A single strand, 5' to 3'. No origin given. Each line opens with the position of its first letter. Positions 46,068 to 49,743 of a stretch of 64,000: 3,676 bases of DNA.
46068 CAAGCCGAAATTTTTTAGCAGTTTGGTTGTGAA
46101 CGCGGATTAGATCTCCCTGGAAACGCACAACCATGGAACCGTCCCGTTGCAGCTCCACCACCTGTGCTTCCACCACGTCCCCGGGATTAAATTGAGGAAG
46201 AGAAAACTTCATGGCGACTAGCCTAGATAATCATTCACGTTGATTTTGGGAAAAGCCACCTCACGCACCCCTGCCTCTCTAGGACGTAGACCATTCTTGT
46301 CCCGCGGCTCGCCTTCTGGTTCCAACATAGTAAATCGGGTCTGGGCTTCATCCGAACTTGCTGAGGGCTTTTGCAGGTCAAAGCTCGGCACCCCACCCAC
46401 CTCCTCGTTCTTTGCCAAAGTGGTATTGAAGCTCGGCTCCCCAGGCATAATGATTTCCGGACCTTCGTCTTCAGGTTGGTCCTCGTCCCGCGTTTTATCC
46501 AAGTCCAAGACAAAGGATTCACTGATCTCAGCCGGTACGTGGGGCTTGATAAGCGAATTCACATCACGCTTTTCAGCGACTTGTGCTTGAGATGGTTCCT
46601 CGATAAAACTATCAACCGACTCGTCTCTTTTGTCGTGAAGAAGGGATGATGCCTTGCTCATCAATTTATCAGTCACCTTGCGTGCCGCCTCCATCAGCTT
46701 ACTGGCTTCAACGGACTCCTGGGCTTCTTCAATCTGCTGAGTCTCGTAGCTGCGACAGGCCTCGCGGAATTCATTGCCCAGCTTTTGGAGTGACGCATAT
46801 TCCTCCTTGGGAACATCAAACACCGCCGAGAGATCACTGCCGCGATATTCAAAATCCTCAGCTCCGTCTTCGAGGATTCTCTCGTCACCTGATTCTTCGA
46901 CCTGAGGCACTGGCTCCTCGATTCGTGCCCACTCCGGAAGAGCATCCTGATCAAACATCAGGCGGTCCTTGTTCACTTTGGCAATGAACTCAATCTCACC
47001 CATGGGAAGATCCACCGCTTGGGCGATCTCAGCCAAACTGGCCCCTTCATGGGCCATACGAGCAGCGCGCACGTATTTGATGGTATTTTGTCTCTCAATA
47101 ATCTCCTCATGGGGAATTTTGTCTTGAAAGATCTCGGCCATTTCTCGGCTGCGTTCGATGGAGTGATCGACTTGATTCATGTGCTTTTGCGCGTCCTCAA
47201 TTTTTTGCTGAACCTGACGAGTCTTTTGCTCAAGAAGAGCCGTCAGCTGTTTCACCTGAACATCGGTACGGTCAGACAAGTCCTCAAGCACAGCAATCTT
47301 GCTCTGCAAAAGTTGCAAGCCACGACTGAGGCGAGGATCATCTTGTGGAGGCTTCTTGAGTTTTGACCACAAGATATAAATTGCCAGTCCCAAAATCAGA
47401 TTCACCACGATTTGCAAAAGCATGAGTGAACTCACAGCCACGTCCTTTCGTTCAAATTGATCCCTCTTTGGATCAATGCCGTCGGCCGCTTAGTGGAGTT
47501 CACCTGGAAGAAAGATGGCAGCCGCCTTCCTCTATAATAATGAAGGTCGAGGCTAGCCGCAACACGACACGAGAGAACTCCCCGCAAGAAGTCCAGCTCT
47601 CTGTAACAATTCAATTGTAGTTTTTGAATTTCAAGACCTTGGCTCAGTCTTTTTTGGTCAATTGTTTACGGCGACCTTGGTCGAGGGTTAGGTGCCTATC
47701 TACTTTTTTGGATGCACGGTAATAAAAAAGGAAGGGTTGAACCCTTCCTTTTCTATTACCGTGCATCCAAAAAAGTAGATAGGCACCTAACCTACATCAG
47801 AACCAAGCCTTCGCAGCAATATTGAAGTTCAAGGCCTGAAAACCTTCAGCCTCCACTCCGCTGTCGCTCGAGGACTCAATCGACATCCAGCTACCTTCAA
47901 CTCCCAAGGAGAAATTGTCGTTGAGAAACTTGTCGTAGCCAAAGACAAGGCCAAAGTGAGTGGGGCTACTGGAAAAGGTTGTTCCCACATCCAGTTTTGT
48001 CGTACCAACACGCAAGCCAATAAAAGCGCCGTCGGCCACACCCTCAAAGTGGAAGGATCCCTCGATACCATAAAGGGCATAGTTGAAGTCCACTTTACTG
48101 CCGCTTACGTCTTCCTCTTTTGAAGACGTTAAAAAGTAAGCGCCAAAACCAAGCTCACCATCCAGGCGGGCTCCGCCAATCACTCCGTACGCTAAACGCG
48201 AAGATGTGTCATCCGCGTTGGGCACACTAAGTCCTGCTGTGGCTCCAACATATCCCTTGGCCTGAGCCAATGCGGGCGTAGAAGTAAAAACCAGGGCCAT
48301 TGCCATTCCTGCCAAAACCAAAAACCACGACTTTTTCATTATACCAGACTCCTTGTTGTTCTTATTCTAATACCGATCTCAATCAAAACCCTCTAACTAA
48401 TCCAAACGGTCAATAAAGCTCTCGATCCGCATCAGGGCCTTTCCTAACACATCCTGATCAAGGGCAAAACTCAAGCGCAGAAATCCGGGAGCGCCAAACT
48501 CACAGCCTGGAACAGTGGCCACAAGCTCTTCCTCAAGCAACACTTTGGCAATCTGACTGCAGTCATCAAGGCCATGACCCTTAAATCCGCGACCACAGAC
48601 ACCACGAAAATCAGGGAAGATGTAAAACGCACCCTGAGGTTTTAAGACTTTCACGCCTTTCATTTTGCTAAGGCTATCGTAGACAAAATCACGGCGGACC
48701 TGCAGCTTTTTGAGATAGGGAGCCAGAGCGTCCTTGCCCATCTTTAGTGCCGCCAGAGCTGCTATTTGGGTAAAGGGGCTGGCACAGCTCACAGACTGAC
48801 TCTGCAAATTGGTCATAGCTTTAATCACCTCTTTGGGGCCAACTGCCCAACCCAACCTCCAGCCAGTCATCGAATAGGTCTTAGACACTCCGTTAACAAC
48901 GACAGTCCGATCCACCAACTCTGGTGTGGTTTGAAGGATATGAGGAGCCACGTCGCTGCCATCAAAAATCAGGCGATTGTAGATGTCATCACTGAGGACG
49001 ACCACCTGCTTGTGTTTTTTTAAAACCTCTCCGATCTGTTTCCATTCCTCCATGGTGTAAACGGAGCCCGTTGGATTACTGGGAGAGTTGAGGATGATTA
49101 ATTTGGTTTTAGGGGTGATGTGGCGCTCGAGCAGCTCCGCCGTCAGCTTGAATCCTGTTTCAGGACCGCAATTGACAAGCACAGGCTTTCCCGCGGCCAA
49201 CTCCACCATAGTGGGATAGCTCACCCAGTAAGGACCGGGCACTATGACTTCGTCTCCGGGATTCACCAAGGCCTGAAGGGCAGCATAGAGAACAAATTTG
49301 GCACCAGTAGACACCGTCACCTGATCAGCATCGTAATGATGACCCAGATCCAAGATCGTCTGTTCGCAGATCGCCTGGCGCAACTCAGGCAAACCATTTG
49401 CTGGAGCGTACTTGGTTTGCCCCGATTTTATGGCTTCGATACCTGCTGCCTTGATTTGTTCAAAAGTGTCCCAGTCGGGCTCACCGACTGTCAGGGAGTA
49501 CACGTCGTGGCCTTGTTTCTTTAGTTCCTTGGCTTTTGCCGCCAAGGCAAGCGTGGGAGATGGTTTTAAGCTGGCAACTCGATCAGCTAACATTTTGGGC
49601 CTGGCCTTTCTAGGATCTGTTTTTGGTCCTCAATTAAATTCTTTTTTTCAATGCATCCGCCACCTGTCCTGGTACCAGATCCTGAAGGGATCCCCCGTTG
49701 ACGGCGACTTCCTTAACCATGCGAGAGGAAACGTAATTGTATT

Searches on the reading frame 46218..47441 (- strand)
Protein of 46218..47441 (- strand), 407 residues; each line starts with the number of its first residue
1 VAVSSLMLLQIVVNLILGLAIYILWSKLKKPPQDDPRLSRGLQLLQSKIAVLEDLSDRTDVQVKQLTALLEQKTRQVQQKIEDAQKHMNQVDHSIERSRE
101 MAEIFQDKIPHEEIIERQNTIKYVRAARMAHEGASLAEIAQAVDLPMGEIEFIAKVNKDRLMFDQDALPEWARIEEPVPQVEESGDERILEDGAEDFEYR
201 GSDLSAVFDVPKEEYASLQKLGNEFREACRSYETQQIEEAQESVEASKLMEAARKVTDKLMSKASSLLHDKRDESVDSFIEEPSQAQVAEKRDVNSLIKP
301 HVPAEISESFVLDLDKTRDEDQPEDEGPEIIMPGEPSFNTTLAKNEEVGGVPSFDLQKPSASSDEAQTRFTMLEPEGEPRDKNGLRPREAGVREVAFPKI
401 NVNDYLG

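Call 73: search_protein_families(library=pfam, proteins=[window:46218-47441:-])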
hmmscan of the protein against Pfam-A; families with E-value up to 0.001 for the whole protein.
window:46218-47441:- (407 aa): 1 family
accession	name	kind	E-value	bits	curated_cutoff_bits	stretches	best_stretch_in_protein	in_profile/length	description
PF10975.14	DUF2802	-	2.3e-09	37.7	33.5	1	77-157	2-67/68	Protein of unknown function (DUF2802)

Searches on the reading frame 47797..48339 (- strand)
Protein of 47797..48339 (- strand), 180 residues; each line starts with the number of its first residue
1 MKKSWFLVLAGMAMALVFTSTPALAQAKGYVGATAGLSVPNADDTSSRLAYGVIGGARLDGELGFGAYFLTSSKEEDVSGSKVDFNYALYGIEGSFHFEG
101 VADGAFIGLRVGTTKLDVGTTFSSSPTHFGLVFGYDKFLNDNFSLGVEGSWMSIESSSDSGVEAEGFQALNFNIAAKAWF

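Call 73: search_protein_families(library=pfam, proteins=[window:47797-48339:-])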
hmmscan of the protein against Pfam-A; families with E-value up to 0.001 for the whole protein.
window:47797-48339:- (180 aa): 1 family
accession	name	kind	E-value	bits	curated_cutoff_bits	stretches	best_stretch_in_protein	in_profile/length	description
PF13505.12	OMP_b-brl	-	4.3e-07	30.7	28.7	1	13-168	3-168/175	Outer membrane protein beta-barrel domain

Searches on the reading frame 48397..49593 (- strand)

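Call 73: search_protein_families(library=pfam, proteins=[window:48397-49593:-])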
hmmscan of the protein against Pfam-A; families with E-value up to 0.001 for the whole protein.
window:48397-49593:- (398 aa): 4 families
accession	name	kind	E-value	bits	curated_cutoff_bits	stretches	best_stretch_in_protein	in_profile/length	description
PF00155.27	Aminotran_1_2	-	3.3e-74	250.7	19.7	1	30-390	2-361/361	Aminotransferase class I and II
PF01041.23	DegT_DnrJ_EryC1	-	2.9e-09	37.1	19.8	1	92-189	43-136/360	DegT/DnrJ/EryC1/StrS aminotransferase family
PF01053.26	Cys_Met_Meta_PP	-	8.5e-06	25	27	1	91-202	70-173/381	Cys/Met metabolism PLP-dependent enzyme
PF00266.25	Aminotran_5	-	0.00069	19.1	21.5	0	100-202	76-175/371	Aminotransferase class-V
